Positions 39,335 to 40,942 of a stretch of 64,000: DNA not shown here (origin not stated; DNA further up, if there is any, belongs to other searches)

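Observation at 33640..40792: Accessory cluster: SET-domain protein, two secreted cupredoxin-like/Cys-repeat paralogs, two FemAB-like GNAT paralogs, a divergent PurD-like ATP-grasp, then MltG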

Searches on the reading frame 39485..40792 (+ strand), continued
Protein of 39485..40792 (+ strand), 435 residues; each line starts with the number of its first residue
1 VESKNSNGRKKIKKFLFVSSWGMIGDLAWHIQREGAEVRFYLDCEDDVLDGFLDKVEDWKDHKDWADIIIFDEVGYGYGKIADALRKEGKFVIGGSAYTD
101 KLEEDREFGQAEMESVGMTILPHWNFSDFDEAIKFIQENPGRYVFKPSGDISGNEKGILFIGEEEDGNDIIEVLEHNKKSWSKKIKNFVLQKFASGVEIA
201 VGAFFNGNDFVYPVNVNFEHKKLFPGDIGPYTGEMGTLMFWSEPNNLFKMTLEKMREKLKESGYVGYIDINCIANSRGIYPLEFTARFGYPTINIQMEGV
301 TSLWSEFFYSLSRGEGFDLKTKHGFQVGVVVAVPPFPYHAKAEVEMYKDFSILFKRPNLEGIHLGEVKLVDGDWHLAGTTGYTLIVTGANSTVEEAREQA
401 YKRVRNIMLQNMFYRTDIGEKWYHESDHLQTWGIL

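Call 48: search_protein_families(library=pfam, alignment_id=A4, max_evalue=0.001)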
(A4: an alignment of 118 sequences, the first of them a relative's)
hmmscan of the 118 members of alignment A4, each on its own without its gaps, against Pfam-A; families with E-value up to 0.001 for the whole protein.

A. member 1, L005:776-1375:+ (199 aa): 9 families
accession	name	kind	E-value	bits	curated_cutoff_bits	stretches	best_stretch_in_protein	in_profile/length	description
PF13489.12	Methyltransf_23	-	4.2e-09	36.8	27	1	42-177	20-158/164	Methyltransferase domain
PF13649.12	Methyltransf_25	-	7.8e-09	36.6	27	1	48-133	1-92/97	Methyltransferase domain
PF13847.12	Methyltransf_31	-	3.8e-08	33.6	27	1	43-177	2-145/145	Methyltransferase domain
PF08242.18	Methyltransf_12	-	4e-07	31.1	30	1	49-124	1-79/98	Methyltransferase domain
PF08241.18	Methyltransf_11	-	2.8e-06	28.3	21.2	1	49-128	1-81/95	Methyltransferase domain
PF05401.17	NodS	-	0.00044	20.6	24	1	41-127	40-128/201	Nodulation protein S (NodS)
PF02353.26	CMAS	-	0.00045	20.1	27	1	45-118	63-140/273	Mycolic acid cyclopropane synthetase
PF07021.18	MetW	-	0.0006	19.9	21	1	35-82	6-51/193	Methionine biosynthesis protein MetW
PF08003.17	Methyltransf_9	-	0.00082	18.9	23.8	1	36-91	107-161/315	Protein of unknown function (DUF1698)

B. families by the number of members that match (of 118 scanned): 136 families (the first 25 are shown)
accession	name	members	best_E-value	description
PF12146.15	Hydrolase_4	6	1.3e-11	Serine aminopeptidase, S33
PF08538.16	DUF1749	5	1.8e-18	Protein of unknown function (DUF1749)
PF00561.26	Abhydrolase_1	5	4.5e-11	alpha/beta hydrolase fold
PF02482.25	Ribosomal_S30AE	4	1.9e-16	Sigma 54 modulation protein / S30EA ribosomal protein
PF13489.12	Methyltransf_23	4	2.1e-14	Methyltransferase domain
PF13649.12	Methyltransf_25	4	2e-11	Methyltransferase domain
PF13847.12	Methyltransf_31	4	6e-10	Methyltransferase domain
PF08241.18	Methyltransf_11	4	6.1e-10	Methyltransferase domain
PF08242.18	Methyltransf_12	4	2.4e-08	Methyltransferase domain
PF00069.31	Pkinase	3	1.3e-39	Protein kinase domain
PF02643.20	DUF192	3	5.6e-34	Uncharacterized ACR, COG1430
PF00271.37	Helicase_C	3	1.1e-21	Helicase conserved C-terminal domain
PF07021.18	MetW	3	3.1e-05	Methionine biosynthesis protein MetW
PF00491.26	Arginase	2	4.6e-75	Arginase family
PF01988.24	VIT1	2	4.1e-63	VIT family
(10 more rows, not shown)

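Call 54: search_protein_families(library=pfam, proteins=[L001:9567-9965:+, L001:11326-11742:+, L003:9149-9574:+, L003:9558-9980:+, L007:2335-3240:+, L007:3242-4138:+, L007:2-874:+], max_evalue=0.01)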
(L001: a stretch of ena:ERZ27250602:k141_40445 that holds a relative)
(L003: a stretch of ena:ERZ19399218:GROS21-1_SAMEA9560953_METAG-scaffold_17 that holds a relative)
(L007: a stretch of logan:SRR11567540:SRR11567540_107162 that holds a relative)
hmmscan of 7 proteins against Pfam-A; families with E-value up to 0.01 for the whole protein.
L001:9567-9965:+ (132 aa): 1 family
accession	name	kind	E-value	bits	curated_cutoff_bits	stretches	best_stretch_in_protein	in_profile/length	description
PF00856.33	SET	-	9.8e-17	61.7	22.4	1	18-120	1-105/105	SET domain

L001:11326-11742:+ (138 aa): 1 family
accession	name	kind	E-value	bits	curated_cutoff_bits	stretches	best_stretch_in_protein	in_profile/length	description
PF00856.33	SET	-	4.4e-07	30.7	22.4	1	25-130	1-104/105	SET domain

L003:9149-9574:+ (141 aa): 1 family
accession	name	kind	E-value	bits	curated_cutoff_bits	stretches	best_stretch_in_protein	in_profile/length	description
PF00856.33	SET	-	1.4e-09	38.7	22.4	1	25-133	1-104/105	SET domain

L003:9558-9980:+ (140 aa): 1 family
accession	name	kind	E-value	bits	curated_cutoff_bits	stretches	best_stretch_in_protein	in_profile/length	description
PF00856.33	SET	-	5.1e-09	36.9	22.4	1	22-117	1-105/105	SET domain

L007:2335-3240:+ (301 aa): 2 families
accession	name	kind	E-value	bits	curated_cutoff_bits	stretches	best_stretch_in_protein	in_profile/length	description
PF09924.15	LPG_synthase_C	-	8.5e-09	35.3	27.5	1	39-270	20-244/298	Phosphatidylglycerol lysyltransferase, C-terminal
PF13480.13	Acetyltransf_6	-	3.7e-06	27.6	22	1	143-275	3-140/143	Acetyltransferase (GNAT) domain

L007:3242-4138:+ (298 aa): 2 families
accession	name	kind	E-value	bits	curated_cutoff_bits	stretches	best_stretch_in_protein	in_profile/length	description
PF09924.15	LPG_synthase_C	-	2.4e-09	37.1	27.5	1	36-189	18-167/298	Phosphatidylglycerol lysyltransferase, C-terminal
PF13480.13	Acetyltransf_6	-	0.0017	18.9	22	1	144-279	5-142/143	Acetyltransferase (GNAT) domain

L007:2-874:+ (290 aa): 0 families

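Call 56: find_encoding_contigs(protein=P0001, flank=10000, max_places=1)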
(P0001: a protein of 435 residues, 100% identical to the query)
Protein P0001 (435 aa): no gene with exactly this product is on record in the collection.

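Call 64: search_dna_similar(query=window:39485-40792:+, collection=phages, mode=protein, max_evalue=0.00001, max_rows=15)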
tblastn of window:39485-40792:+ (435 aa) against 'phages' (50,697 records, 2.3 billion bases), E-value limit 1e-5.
Records with a match: 25; places in all: 25; records where one place covers at least 80% of the query: 13.
Best place of each record, by identity: <60% 25.
By first word of the organism name: Bacteriophage 12; Listeria 6; Acinetobacter 2; Caudoviricetes 1; Pseudomonas 1; Staphylococcus 1; Salmonella 1; Enterococcus 1.
By host as written in the record: - 15; Listeria monocytogenes 6; Pseudomonas aeruginosa 1; Staphylococcus aureus 1; Homo sapiens 1; Enterococcus faecalis 1.
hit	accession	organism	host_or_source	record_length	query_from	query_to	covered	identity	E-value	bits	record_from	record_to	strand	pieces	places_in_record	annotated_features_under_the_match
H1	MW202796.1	Caudoviricetes sp.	Manatee Spring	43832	16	433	96%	30.9%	4e-50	188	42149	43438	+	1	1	none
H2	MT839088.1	Bacteriophage sp.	human fecal samples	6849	14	428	95%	25.8%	7e-18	92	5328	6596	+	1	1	record has no annotation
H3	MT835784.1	Bacteriophage sp.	human fecal samples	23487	4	420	96%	25.7%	3e-14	81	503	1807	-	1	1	record has no annotation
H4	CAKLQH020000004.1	Acinetobacter phage MD-2021a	not known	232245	9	419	94%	23.6%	1e-11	73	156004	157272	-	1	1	purD: phosphoribosylamine--glycine ligase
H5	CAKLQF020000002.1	Acinetobacter phage MD-2021a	not known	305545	9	419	94%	23.6%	1e-11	73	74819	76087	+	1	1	purD: phosphoribosylamine--glycine ligase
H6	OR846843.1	Listeria phage LM 4-11-1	Listeria monocytogenes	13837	58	421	84%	26.5%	6e-21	101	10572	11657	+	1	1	record has no annotation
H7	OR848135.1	Listeria phage LM 4-14-1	Listeria monocytogenes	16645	58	421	84%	26.5%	6e-21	101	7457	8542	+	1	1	record has no annotation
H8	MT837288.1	Bacteriophage sp.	human fecal samples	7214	14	430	96%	22.9%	5e-13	77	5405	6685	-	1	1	record has no annotation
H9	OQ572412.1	Pseudomonas phage Y11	Pseudomonas aeruginosa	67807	15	419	93%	23.6%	2e-11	72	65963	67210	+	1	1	record has no annotation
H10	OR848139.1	Listeria phage LM 4-14-1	Listeria monocytogenes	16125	58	421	84%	26.2%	2e-19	97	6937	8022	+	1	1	record has no annotation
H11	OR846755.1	Listeria phage LM 4-11-1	Listeria monocytogenes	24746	58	421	84%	26.2%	2e-19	97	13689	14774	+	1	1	record has no annotation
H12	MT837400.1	Bacteriophage sp.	human fecal samples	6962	53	426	86%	24.4%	3e-18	94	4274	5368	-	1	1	record has no annotation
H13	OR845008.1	Staphylococcus phage SA 1306 Kay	Staphylococcus aureus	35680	81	421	78%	25.1%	7e-14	80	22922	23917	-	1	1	record has no annotation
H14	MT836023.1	Bacteriophage sp.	human fecal samples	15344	81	421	78%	25.1%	5e-12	74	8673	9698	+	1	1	record has no annotation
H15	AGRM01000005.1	Salmonella enterica subsp. houtenae str. ATCC BAA-1581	Homo sapiens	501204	81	419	78%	24.9%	6e-13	77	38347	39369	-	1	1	phosphoribosylamine--glycine ligase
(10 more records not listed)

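Call 66: search_protein_families(library=pfam, proteins=[L030:5534-8194:+, L032:4976-5887:+, L032:5866-7098:-, L035:8627-9139:+, L003:8194-8721:-, L003:8862-9041:+, L045:11290-12171:+, L035:3041-4066:+, L011:7527-7868:-, L062:6868-7512:-], max_evalue=0.001)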
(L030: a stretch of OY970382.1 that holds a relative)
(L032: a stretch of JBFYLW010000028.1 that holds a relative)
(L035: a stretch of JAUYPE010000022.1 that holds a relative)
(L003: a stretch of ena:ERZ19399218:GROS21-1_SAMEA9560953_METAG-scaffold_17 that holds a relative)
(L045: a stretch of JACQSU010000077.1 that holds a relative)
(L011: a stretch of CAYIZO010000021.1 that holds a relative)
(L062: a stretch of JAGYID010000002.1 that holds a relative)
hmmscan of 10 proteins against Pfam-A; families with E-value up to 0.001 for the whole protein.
L030:5534-8194:+ (886 aa): 5 families
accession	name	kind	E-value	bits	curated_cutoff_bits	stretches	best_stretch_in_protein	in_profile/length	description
PF07517.20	SecA_DEAD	-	3.1e-114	381.6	24.6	1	10-432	9-289/290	SecA DEAD-like domain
PF21090.3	P-loop_SecA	-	2.3e-74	249.9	27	2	448-550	1-103/205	SecA P-loop domain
PF07516.18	SecA_SW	-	7.7e-44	150.6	26.7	1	628-832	1-198/200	SecA Wing and Scaffold domain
PF01043.26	SecA_PP_bind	-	4.2e-41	140.4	23.5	1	281-389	2-110/110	SecA preprotein cross-linking domain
PF02810.21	SEC-C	-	6.9e-11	42.2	20.4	1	868-885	1-18/19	SEC-C motif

L032:4976-5887:+ (303 aa): 5 families
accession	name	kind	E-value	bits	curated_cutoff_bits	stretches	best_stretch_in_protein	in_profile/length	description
PF08538.16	DUF1749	-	6.2e-15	55.5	24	1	111-288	86-284/299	Protein of unknown function (DUF1749)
PF12146.15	Hydrolase_4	-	4.6e-10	39.6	27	1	38-167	3-117/239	Serine aminopeptidase, S33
PF00561.26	Abhydrolase_1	-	1.2e-06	28.8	25.8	1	42-165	3-114/245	alpha/beta hydrolase fold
PF12048.14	DUF3530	-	3.5e-05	23.7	29.8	1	111-166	181-236/310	Protein of unknown function (DUF3530)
PF12697.13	Abhydrolase_6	-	4.4e-05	24.7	26.3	1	45-289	4-214/217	Alpha/beta hydrolase family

L032:5866-7098:- (410 aa): 2 families
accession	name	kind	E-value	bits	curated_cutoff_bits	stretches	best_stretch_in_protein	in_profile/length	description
PF04055.27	Radical_SAM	-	1.9e-25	90.4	29.5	1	130-300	2-165/166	Radical SAM superfamily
PF00919.26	UPF0004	-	1.3e-12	48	27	1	2-83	1-91/98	Uncharacterized protein family UPF0004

L035:8627-9139:+ (170 aa): 1 family
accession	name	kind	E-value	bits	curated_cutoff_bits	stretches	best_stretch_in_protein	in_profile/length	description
PF02482.25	Ribosomal_S30AE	-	3.3e-08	34.6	23.7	1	34-135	2-86/88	Sigma 54 modulation protein / S30EA ribosomal protein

L003:8194-8721:- (175 aa): 0 families

L003:8862-9041:+ (59 aa): 1 family
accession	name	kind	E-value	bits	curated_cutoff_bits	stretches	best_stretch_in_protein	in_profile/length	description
PF23477.1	zf_Tbcl_2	-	8e-12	45.1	27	1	21-53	6-37/37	Probable treble clef zinc finger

L045:11290-12171:+ (293 aa): 1 family
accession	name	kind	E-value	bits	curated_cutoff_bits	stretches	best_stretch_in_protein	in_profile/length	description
PF04389.22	Peptidase_M28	-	4e-05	23.9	21.3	1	60-138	1-73/193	Peptidase family M28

L035:3041-4066:+ (341 aa): 2 families
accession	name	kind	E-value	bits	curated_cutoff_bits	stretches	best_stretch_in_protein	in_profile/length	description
PF02873.21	MurB_C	-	5.3e-27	94.3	27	1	215-339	1-99/99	UDP-N-acetylenolpyruvoylglucosamine reductase, C-terminal domain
PF01565.28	FAD_binding_4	-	2.4e-16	60.1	26.4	1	50-176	3-135/139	FAD binding domain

L011:7527-7868:- (113 aa): 1 family
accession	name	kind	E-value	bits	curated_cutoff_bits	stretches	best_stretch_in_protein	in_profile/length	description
PF01588.26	tRNA_bind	-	7.8e-24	84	27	1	14-110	1-95/96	Putative tRNA binding domain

L062:6868-7512:- (214 aa): 0 families

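Call 80: search_protein_representatives(protein=window:39485-40792:+)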
Query: 435 residues. Proteins with E-value up to 0.001 (for the whole library): 4128; up to 1e-10: 1778; up to 1e-30: 476. The best 150 are listed.
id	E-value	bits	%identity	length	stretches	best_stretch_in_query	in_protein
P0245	5.4e-177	605.6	63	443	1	13-435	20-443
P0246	6.3e-172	588.9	60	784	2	1-286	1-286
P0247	2.6e-158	544.0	58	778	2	14-286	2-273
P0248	1.6e-155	534.8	60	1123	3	14-237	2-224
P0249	3.3e-130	451.4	49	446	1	13-435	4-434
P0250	3.0e-129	448.2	50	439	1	13-434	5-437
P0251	2.2e-117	409.1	48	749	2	13-238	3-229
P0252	8.7e-116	403.8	48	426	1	12-433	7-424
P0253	1.8e-112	392.9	45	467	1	13-435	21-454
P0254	4.2e-106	371.9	43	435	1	14-435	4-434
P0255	2.6e-105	369.3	45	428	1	15-434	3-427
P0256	3.5e-104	365.6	57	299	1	7-292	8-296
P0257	5.0e-103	361.8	43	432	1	13-423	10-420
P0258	2.0e-102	359.8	43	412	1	35-434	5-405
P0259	2.2e-102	359.6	42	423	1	14-421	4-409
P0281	4.1e-82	292.8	64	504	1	237-435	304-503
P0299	1.1e-75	271.6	37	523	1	17-433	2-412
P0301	1.3e-74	268.1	38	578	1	22-422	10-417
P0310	2.7e-71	257.2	38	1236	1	11-433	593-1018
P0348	5.2e-57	210.1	33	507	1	3-432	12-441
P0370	3.8e-53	197.3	36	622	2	13-340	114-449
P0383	4.9e-51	190.4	34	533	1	14-422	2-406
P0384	7.6e-51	189.8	37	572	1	13-424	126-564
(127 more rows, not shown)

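Call 81: predict_structure(alignment_id=A3)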
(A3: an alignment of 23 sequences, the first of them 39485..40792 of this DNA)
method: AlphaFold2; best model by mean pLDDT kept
length: 435 residues; sequences in the alignment: 23
mean_pLDDT: 74.3   pTM: 0.76
mean pLDDT of the five models: 74.3, 73.4, 64.3, 64.2, 61.8
residues with pLDDT >= 90: 140; 70-90: 152; 50-70: 54; < 50: 89
segments of 3 or more residues with pLDDT < 50: 1-9, 221-234, 335-365, 367-375, 412-435
pLDDT, mean of each block of 10 residues (from residue 1): 38 90 79 92 70 86 96 76 94 92 85 91 91 95 83 65 86 90 87 81 94 83 36 59 91 95 92 85 76 76 94 93 79 48 40 30 44 48 67 75 62 42 40 34
secondary structure, 60 per line:
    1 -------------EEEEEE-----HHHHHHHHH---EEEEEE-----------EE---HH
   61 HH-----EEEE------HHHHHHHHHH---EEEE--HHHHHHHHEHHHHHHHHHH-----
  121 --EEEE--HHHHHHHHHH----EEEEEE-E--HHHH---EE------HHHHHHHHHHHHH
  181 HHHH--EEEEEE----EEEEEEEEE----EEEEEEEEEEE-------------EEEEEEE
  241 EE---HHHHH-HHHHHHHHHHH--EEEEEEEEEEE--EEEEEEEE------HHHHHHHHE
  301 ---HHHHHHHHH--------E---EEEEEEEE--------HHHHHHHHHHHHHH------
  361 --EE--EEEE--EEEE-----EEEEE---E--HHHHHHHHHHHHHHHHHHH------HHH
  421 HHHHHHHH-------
elements in order: E14-19 H25-33 E37-42 H59-62 E68-71 H78-87 E91-94 H97-104 H106-115 E123-126 H129-138 E143-148 H153-156 H168-184 E187-192 E197-205 E210-220 E234-242 H246-250 H252-262 E265-275 E278-285 H292-299 H304-312 E325-332 H341-354 E367-370 E373-376 E382-386 H393-411 H418-428
